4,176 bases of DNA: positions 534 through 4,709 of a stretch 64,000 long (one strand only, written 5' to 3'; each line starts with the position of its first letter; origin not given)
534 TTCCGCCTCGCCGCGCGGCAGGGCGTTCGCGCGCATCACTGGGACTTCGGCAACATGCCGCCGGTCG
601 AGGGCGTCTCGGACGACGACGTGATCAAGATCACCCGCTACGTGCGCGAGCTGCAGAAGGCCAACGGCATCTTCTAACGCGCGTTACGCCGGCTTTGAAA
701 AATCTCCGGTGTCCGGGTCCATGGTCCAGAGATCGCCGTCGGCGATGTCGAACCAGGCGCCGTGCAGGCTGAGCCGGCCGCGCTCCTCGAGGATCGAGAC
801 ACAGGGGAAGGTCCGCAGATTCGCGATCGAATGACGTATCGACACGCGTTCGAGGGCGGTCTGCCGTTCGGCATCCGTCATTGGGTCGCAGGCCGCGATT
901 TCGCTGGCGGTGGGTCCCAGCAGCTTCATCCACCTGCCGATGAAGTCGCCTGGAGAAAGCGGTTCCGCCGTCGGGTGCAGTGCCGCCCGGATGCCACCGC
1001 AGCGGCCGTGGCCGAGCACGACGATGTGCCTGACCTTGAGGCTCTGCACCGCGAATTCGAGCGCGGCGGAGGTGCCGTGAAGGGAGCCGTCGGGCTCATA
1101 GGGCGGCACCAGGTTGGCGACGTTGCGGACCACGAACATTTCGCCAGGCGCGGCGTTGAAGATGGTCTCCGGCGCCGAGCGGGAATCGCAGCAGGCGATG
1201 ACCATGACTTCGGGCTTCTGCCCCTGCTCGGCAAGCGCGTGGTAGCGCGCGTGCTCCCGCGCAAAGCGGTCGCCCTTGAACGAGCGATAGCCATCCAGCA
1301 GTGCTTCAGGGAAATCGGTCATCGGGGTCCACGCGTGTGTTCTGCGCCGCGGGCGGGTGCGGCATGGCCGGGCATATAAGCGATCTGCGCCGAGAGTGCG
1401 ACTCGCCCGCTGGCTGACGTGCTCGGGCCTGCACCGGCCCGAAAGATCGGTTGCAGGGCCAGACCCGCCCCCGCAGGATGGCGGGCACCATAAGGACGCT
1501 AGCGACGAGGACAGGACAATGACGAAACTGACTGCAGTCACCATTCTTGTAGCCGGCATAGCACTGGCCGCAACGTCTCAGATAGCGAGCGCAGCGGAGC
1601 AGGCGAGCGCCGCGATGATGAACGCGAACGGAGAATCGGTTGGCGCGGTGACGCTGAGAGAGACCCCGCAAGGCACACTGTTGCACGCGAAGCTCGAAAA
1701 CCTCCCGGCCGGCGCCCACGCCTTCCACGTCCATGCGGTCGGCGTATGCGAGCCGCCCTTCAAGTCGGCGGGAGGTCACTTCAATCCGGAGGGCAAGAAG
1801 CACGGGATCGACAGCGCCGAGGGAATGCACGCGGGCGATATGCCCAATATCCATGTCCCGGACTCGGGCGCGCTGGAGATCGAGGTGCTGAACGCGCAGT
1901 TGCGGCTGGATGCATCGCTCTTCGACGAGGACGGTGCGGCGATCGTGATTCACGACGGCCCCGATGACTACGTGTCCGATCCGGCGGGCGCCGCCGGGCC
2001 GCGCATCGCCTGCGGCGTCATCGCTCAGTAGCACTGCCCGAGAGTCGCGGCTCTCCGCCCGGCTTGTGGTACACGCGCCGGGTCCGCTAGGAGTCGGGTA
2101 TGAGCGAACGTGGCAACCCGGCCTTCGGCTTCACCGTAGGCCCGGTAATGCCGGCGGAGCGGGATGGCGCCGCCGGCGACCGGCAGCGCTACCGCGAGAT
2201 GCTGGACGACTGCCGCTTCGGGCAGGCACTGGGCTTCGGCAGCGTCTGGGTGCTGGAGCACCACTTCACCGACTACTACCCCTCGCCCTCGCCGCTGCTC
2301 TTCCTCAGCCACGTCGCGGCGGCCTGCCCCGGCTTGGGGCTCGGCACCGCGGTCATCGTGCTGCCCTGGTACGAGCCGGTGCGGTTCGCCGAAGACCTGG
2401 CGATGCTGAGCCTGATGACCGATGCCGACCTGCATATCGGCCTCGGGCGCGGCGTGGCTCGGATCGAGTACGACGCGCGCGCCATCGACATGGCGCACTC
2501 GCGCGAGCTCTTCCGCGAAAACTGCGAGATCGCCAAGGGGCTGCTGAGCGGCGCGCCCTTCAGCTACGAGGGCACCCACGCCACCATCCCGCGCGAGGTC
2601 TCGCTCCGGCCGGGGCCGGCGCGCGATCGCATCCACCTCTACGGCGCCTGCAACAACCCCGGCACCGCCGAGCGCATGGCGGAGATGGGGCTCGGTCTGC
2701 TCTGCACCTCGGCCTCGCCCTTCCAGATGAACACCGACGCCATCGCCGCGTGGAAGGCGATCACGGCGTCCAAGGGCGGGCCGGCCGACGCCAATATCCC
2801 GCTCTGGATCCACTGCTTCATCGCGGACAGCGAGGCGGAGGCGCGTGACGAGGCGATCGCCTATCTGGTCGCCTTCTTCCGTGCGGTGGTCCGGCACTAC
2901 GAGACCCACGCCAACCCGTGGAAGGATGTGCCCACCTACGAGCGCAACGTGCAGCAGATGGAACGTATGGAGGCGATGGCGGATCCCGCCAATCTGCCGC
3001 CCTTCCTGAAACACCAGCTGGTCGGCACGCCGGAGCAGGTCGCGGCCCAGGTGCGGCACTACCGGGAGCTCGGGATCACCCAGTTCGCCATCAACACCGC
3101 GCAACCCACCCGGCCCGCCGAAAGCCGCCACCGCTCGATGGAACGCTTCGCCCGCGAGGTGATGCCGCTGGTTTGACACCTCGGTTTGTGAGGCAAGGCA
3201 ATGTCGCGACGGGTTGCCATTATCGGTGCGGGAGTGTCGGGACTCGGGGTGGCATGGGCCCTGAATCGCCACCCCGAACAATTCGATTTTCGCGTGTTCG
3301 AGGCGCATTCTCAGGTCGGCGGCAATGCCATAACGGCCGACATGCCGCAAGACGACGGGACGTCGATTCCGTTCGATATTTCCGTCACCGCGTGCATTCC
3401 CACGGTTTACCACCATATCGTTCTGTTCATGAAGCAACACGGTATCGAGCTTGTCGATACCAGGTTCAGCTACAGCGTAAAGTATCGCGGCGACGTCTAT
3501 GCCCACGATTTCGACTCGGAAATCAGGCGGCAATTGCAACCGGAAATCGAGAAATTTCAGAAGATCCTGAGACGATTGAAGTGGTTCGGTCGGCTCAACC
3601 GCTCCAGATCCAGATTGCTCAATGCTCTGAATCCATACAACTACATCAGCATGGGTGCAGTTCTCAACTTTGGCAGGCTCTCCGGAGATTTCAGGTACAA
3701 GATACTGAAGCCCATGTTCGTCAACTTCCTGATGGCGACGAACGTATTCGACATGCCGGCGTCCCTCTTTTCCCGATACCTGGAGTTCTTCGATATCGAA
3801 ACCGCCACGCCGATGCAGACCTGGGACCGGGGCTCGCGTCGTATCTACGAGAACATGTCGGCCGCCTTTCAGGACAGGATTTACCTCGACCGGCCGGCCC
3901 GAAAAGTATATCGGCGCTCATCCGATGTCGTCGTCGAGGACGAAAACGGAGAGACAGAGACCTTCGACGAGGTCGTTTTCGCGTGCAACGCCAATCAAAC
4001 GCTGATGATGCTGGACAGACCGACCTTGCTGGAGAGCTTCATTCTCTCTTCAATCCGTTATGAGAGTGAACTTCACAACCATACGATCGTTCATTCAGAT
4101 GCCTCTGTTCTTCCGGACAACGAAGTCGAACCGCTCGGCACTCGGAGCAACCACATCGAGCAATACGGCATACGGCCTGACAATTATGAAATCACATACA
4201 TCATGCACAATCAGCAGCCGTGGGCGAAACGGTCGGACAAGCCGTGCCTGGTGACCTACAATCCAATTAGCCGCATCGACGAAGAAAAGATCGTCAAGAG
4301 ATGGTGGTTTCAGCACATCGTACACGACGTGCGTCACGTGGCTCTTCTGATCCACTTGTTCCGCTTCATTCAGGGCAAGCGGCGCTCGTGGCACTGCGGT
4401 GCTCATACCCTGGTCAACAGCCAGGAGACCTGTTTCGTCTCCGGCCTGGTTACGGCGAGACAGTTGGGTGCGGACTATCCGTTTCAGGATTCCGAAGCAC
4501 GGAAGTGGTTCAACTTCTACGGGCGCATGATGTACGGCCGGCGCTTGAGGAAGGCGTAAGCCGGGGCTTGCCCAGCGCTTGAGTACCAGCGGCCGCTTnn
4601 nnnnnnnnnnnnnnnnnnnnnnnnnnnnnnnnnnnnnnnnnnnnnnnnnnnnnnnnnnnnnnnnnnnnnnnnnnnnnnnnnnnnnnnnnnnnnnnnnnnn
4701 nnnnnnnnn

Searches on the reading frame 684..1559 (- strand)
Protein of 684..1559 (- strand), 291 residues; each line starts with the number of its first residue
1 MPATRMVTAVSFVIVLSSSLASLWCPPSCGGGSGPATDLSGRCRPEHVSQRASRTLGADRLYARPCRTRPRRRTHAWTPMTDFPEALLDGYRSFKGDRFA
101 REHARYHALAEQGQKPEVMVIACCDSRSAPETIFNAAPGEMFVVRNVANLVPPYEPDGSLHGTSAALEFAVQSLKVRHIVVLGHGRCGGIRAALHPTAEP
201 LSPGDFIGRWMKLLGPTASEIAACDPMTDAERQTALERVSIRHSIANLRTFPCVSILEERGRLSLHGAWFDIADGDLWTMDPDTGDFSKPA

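Call 59: search_protein_families(library=pfam, proteins=[window:684-1559:-], max_evalue=0.001)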
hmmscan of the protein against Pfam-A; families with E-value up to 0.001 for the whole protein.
window:684-1559:- (291 aa): 1 family
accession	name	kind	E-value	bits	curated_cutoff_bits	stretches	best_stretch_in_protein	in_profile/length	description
PF00484.24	Pro_CA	-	5.4e-46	157.1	25.7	1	118-276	1-155/156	Carbonic anhydrase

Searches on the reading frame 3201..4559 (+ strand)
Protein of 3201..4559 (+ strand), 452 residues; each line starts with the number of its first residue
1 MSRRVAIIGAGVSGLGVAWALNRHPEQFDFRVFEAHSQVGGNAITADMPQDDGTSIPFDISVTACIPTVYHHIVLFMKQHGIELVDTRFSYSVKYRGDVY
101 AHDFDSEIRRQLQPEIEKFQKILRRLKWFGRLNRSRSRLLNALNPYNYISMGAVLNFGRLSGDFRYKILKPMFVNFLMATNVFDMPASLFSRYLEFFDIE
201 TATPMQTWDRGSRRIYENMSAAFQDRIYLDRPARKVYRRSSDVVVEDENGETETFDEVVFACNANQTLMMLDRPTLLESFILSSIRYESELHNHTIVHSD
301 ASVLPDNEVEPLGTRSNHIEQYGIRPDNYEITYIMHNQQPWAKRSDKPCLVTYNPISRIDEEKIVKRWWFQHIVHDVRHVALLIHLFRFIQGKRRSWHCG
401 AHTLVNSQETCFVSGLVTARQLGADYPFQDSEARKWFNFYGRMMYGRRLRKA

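Call 59: search_protein_families(library=pfam, proteins=[window:3201-4559:+], max_evalue=0.001)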
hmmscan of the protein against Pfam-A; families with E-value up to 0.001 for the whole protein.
window:3201-4559:+ (452 aa): 4 families
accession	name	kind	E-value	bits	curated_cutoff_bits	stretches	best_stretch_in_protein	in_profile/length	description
PF01593.30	Amino_oxidase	-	4.3e-15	56.4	19.8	1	12-276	1-268/443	Flavin containing amine oxidoreductase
PF13450.12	NAD_binding_8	-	1.8e-10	41.4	21.9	1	7-72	1-60/68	NAD(P)-binding Rossmann-like domain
PF01266.30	DAO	-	2.9e-06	27.5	27.9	1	4-41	1-37/353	FAD dependent oxidoreductase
PF13454.12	NAD_binding_9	-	5.5e-06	26.9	21.8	1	6-47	1-44/155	FAD-NAD(P)-binding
